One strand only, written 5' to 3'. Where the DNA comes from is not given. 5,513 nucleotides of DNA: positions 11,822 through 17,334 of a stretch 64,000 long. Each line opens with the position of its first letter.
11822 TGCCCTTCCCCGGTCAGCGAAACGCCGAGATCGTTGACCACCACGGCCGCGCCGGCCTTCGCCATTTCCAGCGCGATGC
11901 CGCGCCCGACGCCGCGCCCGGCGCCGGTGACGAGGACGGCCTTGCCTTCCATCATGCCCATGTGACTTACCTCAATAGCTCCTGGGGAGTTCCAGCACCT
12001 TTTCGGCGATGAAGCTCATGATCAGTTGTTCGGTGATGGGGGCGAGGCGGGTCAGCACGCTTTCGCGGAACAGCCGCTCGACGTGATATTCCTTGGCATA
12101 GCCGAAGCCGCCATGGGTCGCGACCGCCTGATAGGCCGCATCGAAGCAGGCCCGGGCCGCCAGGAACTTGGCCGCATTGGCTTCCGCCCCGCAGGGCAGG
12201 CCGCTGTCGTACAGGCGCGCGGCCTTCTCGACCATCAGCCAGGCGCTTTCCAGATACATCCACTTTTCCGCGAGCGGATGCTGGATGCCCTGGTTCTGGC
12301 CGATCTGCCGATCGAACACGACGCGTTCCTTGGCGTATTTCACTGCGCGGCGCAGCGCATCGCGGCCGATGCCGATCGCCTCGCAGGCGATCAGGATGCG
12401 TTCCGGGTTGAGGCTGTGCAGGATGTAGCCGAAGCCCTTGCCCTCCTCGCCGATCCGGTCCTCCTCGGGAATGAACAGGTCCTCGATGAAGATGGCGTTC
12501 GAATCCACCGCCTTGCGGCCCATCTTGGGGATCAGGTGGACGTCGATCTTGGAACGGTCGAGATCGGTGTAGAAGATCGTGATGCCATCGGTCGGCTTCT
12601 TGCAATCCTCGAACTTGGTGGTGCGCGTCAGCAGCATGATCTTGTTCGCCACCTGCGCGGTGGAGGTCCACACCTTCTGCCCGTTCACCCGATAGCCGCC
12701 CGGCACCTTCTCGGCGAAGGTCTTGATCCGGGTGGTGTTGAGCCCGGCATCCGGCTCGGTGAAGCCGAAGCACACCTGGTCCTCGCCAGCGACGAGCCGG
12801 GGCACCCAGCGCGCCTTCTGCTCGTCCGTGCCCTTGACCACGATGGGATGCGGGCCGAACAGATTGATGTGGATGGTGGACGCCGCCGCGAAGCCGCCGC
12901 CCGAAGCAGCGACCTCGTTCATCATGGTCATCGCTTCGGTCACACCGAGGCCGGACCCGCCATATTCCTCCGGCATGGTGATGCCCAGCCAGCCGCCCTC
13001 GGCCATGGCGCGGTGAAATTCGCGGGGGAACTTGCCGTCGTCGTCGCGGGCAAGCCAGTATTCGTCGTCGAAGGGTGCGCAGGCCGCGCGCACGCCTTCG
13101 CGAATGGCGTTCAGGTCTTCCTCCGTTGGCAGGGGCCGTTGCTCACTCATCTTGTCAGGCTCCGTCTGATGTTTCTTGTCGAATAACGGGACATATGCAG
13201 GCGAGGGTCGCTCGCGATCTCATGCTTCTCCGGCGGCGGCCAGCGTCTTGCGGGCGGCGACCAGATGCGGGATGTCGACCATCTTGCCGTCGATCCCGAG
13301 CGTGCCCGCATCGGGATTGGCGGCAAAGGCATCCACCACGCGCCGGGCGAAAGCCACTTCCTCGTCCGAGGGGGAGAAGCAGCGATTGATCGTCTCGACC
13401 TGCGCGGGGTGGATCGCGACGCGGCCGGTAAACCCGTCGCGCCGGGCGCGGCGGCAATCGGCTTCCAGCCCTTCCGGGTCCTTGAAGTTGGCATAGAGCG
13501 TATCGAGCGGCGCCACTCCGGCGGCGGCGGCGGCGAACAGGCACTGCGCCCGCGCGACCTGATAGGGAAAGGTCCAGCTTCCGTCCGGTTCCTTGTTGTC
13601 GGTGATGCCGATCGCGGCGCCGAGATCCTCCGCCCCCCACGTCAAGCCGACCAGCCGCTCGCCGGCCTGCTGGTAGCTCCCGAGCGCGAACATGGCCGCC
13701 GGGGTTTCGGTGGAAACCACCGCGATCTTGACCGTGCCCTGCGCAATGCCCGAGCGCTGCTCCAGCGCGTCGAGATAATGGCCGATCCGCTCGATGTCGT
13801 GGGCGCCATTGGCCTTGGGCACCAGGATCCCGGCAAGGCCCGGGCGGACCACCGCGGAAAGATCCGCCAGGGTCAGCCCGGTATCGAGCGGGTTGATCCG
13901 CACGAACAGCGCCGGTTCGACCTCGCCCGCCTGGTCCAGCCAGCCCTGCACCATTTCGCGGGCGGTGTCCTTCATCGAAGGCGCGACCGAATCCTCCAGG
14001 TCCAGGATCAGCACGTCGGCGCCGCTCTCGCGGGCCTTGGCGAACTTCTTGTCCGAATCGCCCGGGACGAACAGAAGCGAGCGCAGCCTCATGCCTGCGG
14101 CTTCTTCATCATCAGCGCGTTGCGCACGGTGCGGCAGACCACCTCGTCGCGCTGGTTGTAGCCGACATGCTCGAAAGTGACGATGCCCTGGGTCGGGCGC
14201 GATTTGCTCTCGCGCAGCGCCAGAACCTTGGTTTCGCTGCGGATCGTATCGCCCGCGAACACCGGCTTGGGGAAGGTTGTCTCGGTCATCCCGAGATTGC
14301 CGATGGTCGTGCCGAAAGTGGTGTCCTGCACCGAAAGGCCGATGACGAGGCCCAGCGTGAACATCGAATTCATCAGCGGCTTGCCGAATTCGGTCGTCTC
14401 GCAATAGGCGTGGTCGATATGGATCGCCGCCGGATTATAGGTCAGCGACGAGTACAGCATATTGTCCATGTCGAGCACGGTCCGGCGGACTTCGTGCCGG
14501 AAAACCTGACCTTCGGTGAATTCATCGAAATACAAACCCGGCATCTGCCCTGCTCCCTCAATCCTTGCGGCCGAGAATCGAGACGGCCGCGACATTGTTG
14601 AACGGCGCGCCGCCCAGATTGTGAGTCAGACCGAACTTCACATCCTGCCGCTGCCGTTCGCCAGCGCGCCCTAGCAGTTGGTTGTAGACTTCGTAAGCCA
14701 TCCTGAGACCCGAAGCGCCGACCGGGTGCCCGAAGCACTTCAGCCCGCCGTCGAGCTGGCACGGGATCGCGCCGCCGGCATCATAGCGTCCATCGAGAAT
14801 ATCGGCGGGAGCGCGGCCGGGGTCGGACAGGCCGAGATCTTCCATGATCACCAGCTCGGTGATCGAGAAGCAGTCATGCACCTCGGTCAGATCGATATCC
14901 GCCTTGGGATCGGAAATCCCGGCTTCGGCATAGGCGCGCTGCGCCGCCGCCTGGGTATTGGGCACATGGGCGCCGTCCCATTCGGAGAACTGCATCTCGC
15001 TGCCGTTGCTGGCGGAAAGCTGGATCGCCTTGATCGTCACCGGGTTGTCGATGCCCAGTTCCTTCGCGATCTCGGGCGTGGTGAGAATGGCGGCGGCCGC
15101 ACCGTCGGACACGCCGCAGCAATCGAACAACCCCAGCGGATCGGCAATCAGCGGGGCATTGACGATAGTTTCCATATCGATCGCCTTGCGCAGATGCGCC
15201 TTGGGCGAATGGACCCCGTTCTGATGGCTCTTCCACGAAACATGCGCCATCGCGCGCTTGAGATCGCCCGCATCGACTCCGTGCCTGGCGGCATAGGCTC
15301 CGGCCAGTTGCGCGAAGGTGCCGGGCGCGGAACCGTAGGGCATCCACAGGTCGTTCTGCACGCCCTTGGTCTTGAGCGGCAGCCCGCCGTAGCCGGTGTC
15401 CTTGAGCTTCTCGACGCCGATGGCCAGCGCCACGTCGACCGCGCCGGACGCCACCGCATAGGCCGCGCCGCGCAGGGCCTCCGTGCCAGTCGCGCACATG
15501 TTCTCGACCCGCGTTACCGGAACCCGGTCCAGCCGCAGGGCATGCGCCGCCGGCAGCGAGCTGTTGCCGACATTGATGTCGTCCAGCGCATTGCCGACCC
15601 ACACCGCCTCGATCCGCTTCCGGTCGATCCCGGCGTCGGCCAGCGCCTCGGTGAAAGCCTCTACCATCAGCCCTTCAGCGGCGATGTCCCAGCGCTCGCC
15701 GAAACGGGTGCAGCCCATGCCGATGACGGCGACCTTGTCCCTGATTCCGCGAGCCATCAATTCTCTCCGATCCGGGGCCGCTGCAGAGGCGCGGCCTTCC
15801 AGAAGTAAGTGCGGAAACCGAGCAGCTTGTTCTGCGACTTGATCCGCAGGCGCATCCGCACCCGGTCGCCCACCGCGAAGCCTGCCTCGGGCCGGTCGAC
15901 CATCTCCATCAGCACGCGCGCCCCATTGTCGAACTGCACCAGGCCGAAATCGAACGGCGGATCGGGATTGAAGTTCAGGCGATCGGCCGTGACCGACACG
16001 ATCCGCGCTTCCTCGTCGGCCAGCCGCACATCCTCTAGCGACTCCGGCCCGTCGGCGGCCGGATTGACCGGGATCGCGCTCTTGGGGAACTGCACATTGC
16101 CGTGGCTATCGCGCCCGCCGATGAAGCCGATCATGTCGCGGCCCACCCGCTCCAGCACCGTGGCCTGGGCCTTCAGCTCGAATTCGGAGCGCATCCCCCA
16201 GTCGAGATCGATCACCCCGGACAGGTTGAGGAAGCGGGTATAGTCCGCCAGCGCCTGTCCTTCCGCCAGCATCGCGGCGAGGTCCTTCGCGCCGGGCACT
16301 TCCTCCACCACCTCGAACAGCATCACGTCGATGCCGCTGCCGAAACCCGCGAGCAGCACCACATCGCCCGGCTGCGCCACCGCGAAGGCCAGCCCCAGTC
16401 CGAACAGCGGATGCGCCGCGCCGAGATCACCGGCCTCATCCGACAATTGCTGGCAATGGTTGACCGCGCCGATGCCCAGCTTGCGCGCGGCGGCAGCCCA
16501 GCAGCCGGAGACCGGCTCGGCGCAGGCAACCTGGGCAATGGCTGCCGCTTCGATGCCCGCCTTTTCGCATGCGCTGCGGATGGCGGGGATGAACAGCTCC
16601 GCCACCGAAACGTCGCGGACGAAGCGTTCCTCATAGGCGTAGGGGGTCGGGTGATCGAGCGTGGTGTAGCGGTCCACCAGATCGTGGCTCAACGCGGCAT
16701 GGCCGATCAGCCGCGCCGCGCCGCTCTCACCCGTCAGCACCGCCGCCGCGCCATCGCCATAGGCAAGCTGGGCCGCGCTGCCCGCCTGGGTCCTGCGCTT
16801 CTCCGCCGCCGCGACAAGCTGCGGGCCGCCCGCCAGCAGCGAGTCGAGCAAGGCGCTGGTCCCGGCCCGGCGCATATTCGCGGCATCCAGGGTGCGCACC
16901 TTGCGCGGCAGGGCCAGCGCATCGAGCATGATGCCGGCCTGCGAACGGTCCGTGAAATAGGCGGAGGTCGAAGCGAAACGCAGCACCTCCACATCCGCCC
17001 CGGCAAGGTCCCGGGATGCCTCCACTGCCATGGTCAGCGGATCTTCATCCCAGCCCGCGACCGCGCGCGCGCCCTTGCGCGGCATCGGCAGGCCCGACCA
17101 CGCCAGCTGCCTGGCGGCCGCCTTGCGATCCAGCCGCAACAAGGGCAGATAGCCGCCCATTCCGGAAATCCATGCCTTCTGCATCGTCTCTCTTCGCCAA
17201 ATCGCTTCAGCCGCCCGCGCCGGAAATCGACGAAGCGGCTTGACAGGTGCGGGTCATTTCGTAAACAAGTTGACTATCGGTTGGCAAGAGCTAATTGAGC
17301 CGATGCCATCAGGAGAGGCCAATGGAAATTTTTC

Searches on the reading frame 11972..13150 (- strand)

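Call 21: search_protein_families(library=pfam, proteins=[window:11972-13150:-], max_evalue=0.00001)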
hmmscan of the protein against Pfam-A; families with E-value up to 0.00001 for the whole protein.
window:11972-13150:- (392 aa): 4 families
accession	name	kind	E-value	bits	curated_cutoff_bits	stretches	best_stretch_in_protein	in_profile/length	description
PF00441.29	Acyl-CoA_dh_1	-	1e-35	123.5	22.4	1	237-385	1-149/150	Acyl-CoA dehydrogenase, C-terminal domain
PF02771.21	Acyl-CoA_dh_N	-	7.7e-28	97.6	22.9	1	11-123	2-113/113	Acyl-CoA dehydrogenase, N-terminal domain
PF08028.16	Acyl-CoA_dh_2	-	5.6e-16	59.5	22.7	1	253-363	2-122/134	Acyl-CoA dehydrogenase, C-terminal domain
PF02770.24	Acyl-CoA_dh_M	-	1.5e-14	54.4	33.3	1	127-224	1-96/97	Acyl-CoA dehydrogenase, middle domain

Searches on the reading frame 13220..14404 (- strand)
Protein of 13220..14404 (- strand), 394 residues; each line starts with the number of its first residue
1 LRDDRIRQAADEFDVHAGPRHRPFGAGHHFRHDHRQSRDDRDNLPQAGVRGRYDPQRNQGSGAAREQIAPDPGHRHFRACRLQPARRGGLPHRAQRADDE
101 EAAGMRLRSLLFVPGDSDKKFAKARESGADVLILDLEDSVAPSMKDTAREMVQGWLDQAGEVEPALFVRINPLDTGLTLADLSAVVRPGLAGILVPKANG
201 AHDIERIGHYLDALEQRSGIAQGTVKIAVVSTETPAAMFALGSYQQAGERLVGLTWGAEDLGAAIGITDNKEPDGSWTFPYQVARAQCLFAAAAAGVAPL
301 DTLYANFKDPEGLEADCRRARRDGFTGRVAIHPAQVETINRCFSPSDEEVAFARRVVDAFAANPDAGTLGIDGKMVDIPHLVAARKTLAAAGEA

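Call 21: search_protein_families(library=pfam, proteins=[window:13220-14404:-], max_evalue=0.00001)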
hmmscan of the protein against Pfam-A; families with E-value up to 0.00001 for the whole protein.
window:13220-14404:- (394 aa): 2 families
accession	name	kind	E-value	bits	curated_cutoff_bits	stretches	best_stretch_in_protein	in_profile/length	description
PF03328.21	HpcH_HpaI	-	9.2e-37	126.9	25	1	108-333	1-221/221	HpcH/HpaI aldolase/citrate lyase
PF15617.12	C-C_Bond_Lyase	-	4.6e-13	49.5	28.4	1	106-390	6-314/320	C-C_Bond_Lyase of the TIM-Barrel fold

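Call 67: search_protein_families(library=ncbifam, proteins=[window:13220-14404:-], max_evalue=1e-20)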
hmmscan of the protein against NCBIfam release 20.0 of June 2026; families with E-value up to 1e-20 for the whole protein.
window:13220-14404:- (394 aa): 2 families
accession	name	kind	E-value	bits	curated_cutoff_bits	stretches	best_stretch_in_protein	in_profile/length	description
NF038242.1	RipC_Ccl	equivalog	1.3e-50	172.4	375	1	107-391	1-268/268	itaconate degradation C-C-lyase RipC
TIGR01588.1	citE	equivalog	4.2e-46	157.3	443.4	1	108-391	4-283/288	citrate (pro-3S)-lyase subunit beta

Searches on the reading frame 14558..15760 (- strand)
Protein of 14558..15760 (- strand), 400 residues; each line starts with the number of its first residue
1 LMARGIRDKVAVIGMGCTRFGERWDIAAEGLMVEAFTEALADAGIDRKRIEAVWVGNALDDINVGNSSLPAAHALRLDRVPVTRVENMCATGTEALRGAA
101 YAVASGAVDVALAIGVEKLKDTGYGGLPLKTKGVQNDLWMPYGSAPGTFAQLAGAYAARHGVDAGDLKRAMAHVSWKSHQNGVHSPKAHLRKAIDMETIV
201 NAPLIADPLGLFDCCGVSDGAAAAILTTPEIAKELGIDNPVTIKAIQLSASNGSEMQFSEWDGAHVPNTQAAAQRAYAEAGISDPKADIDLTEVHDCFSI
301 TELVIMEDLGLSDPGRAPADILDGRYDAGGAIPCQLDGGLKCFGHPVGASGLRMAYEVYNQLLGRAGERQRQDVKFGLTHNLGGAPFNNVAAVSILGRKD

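Call 21: search_protein_families(library=pfam, proteins=[window:14558-15760:-], max_evalue=0.00001)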
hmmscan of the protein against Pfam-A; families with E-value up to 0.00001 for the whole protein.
window:14558-15760:- (400 aa): 3 families
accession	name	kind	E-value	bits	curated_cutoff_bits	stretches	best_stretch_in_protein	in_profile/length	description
PF22691.2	Thiolase_C_1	-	1.1e-33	116.4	28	1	255-396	6-142/144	Thiolase C-terminal domain-like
PF00108.29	Thiolase_N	-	1.8e-20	73.9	26.4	1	10-228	1-258/260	Thiolase, N-terminal domain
PF02803.24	Thiolase_C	-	1.2e-07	31.8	27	1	271-365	26-100/123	Thiolase, C-terminal domain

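Call 67: search_protein_families(library=ncbifam, proteins=[window:14558-15760:-], max_evalue=1e-20)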
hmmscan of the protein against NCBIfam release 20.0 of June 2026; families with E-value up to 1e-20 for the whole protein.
window:14558-15760:- (400 aa): 17 families
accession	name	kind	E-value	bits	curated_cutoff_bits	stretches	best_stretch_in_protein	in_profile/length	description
NF004810.0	PRK06157.1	equivalog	2.5e-196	652.6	403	1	2-399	1-398/400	acetyl-CoA acetyltransferase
NF004720.0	PRK06064.1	subfamily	1e-98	330.7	420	1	9-398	3-387/389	thiolase domain-containing protein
NF053570.1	AcCoTHIOL_METTL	equivalog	6.5e-82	275.4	600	1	9-398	3-383/385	acetyl-CoA acetyltransferase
NF009228.0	PRK12578.1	subfamily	9.6e-82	274.6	485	1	8-396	3-385/387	thiolase domain-containing protein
NF005704.0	PRK07516.1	subfamily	3.6e-77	259.9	412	1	9-396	3-385/389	thiolase domain-containing protein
NF006102.0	PRK08256.1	subfamily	2.5e-68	230.9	436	1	8-383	3-380/394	lipid-transfer protein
NF006180.0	PRK08313.1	subfamily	4.2e-54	183.9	514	1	8-390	4-379/389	thiolase domain-containing protein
NF004715.0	PRK06059.1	equivalog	3e-53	181.2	424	1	8-383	4-387/399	lipid-transfer protein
NF004936.0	PRK06289.1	equivalog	7.3e-52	176.5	375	1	9-392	4-399/405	acetyl-CoA acetyltransferase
NF004721.0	PRK06065.1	equivalog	1.3e-46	159.3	455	1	6-383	8-380/393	thiolase domain-containing protein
NF053628.1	BnzsclthlBbsBGT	equivalog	2.6e-45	154.9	750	1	8-385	5-371/389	benzoylsuccinyl-CoA thiolase subunit BbsB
NF004982.0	PRK06365.1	equivalog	7.4e-45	153.8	695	1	10-373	18-399/430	thiolase domain-containing protein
NF004811.0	PRK06158.1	subfamily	4.7e-43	147.6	421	1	2-392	2-376/384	acetyl-CoA acetyltransferase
NF006010.0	PRK08142.1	subfamily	1.6e-37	129.2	462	1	25-398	22-387/388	thiolase domain-containing protein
NF005892.0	PRK07855.1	subfamily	6.7e-36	124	469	1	6-340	4-339/390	lipid-transfer protein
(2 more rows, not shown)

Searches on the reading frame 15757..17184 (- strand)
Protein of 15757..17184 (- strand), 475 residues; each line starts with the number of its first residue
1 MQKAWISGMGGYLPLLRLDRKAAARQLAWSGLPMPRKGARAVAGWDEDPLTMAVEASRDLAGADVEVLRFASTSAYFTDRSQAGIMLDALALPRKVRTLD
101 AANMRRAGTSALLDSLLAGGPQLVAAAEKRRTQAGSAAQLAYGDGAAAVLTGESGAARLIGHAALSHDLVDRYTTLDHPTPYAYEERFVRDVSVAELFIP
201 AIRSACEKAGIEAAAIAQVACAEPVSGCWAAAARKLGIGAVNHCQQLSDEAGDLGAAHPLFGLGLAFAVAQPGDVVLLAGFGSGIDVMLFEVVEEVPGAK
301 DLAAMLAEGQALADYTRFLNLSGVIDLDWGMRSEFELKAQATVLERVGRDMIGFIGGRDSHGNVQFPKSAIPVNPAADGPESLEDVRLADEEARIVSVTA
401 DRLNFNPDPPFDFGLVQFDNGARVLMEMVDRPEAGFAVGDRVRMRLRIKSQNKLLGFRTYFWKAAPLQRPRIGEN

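Call 21: search_protein_families(library=pfam, proteins=[window:15757-17184:-], max_evalue=0.00001)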
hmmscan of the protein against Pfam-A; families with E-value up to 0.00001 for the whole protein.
window:15757-17184:- (475 aa): 1 family
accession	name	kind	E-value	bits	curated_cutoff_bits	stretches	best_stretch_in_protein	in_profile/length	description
PF01796.24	OB_ChsH2_C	-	8.2e-07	29.3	27.1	1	389-446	5-64/65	ChsH2, C-terminal OB-fold domain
